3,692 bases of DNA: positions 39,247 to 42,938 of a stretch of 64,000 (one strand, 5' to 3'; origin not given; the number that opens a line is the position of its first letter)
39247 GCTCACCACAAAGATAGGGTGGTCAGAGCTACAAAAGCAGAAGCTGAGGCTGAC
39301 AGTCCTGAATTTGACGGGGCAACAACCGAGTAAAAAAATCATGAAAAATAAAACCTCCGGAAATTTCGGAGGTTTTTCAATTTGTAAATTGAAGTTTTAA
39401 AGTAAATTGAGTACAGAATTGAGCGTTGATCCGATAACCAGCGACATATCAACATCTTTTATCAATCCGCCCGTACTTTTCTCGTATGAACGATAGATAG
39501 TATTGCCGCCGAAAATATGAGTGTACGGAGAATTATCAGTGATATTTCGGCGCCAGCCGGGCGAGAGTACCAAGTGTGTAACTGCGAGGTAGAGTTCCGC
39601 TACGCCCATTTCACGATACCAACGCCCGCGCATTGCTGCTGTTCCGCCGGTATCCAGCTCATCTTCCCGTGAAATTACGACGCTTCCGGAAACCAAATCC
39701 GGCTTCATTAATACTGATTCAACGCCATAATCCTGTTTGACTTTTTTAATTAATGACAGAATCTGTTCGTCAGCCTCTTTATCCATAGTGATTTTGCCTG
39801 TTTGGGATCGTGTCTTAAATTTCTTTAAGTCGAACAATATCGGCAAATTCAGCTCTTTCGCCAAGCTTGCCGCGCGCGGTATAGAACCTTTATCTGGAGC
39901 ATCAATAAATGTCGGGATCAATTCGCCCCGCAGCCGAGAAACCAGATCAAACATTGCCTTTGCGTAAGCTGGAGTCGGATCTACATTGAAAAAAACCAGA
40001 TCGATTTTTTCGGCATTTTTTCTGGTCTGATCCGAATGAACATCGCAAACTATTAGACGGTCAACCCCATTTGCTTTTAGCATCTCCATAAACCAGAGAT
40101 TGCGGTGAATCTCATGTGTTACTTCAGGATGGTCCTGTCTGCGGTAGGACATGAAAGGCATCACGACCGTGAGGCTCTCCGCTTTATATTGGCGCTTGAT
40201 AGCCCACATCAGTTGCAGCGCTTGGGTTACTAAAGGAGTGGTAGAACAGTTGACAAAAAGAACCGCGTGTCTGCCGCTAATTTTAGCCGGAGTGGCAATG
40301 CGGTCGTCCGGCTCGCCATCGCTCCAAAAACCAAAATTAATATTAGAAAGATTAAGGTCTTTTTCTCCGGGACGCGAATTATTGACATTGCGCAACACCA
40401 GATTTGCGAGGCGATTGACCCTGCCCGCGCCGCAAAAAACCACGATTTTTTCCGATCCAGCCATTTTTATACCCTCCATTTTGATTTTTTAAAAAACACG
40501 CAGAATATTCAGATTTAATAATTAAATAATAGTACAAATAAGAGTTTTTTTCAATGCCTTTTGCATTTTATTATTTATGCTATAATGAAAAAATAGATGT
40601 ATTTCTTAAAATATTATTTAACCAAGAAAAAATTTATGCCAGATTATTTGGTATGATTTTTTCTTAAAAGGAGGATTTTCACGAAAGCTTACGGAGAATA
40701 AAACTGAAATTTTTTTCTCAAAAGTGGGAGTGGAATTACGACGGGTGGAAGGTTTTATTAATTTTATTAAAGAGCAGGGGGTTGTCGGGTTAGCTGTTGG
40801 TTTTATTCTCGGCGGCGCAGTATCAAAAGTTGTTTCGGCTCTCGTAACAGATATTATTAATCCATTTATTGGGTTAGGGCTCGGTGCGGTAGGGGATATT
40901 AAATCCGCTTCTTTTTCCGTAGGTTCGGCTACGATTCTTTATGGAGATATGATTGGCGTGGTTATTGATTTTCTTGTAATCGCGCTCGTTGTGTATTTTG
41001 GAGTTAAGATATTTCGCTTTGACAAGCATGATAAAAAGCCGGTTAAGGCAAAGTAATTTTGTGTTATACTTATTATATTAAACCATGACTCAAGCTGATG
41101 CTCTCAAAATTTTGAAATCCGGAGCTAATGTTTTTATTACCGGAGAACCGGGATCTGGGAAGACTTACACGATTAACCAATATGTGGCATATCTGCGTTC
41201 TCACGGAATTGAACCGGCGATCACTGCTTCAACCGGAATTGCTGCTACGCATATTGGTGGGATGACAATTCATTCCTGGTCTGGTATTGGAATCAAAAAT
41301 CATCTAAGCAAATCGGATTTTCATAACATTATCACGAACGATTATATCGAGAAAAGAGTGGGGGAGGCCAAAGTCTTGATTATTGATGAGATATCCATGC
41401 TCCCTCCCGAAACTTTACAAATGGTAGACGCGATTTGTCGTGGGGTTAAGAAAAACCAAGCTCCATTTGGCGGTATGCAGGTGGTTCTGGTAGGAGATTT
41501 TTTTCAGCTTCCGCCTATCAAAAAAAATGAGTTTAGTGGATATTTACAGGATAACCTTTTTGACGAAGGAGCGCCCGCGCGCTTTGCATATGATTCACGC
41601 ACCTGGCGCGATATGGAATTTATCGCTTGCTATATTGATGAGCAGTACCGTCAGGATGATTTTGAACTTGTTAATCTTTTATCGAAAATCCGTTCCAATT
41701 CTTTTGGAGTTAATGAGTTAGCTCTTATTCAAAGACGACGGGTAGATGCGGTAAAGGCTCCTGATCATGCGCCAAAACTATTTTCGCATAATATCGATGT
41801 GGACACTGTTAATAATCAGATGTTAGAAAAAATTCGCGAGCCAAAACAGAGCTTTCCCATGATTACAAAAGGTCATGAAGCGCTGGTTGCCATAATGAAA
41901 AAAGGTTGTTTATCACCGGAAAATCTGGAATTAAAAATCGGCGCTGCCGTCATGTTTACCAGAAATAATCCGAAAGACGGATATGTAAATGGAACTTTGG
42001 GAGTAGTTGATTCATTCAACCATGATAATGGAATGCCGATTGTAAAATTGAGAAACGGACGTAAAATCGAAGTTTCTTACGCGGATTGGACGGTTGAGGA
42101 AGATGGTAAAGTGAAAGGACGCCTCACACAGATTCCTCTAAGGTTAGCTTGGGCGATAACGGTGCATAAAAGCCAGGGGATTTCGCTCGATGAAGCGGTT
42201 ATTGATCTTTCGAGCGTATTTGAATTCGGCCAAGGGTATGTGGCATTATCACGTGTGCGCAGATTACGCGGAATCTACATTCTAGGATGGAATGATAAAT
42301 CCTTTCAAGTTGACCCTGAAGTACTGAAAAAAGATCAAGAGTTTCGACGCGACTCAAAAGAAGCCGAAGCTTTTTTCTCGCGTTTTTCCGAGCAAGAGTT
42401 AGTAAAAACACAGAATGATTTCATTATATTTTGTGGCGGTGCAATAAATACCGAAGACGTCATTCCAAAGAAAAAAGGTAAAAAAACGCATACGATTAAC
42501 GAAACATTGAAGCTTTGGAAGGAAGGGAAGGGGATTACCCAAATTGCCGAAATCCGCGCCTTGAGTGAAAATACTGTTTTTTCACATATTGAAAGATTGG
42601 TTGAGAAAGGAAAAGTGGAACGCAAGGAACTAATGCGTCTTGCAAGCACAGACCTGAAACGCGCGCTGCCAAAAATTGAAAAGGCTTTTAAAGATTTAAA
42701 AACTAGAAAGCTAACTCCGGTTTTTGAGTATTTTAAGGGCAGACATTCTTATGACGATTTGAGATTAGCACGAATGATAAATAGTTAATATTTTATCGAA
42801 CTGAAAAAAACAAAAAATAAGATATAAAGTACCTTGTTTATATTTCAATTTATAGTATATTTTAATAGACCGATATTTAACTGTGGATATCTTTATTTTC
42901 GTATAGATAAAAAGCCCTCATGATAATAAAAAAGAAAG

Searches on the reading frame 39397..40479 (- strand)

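Call 12: search_protein_families(library=pfam, proteins=[window:39397-40479:-])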
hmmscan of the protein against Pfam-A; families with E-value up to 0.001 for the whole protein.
window:39397-40479:- (360 aa): 3 families
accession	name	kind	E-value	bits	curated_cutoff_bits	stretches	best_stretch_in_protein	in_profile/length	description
PF14572.12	Pribosyl_synth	-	9.9e-06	26.1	27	1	194-356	9-173/184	Phosphoribosyl synthetase-associated domain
PF13793.12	Pribosyltran_N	-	3e-05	24.3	25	1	41-123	21-102/117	N-terminal domain of ribose phosphate pyrophosphokinase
PF00156.33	Pribosyltran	-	0.00015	21.5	26.3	1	180-302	19-124/158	Phosphoribosyl transferase domain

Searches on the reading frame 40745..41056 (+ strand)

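Call 12: search_protein_families(library=pfam, proteins=[window:40745-41056:+])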
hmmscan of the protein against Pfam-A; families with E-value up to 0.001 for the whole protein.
window:40745-41056:+ (103 aa): 1 family
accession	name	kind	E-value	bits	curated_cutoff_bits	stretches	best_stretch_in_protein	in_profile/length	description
PF01741.23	MscL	-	2.5e-20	73.5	27.4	1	1-98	2-102/123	Large-conductance mechanosensitive channel, MscL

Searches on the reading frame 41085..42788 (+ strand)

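Call 12: search_protein_families(library=pfam, proteins=[window:41085-42788:+])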
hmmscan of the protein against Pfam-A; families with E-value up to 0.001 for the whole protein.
window:41085-42788:+ (567 aa): 13 families
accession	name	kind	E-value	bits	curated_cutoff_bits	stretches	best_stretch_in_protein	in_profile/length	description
PF05970.20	PIF1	-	2.5e-32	112.7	25.9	1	10-148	19-158/223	PIF1-like helicase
PF14493.12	HTH_40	-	3.8e-18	66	27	1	471-563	2-89/89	Helix-turn-helix domain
PF13245.12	AAA_19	-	2.3e-15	57.4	25.1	1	4-145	2-132/134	AAA domain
PF13604.12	AAA_30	-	9.1e-14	52.1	27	1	3-152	6-138/191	AAA domain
PF13401.12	AAA_22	-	6.3e-08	33.4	27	1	15-137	7-122/130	AAA domain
PF21530.3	Pif1_2B_dom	-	1.2e-06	28.6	23.9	1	273-309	8-45/47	DNA helicase Pif1, 2B domain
PF20720.3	nSTAND3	-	1.6e-05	25.1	27.2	1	5-46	9-50/155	Novel STAND NTPase 3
PF03266.21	NTPase_1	-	6.4e-05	23.3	23.9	0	15-42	1-28/168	NTPase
PF13086.12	AAA_11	-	7.1e-05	23.1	27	0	3-40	6-44/257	AAA domain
PF00196.25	GerE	-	0.00019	21.4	23.5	1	474-512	10-48/57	Bacterial regulatory proteins, luxR family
PF18335.7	SH3_13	-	0.00044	20.4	41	0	283-319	26-62/65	ATP-dependent RecD-like DNA helicase SH3 domain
PF13191.12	AAA_16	-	0.00082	20.3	32.6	0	7-41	16-52/167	AAA ATPase domain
PF07728.20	AAA_5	-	0.001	19.6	22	0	15-112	1-84/139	AAA domain (dynein-related subfamily)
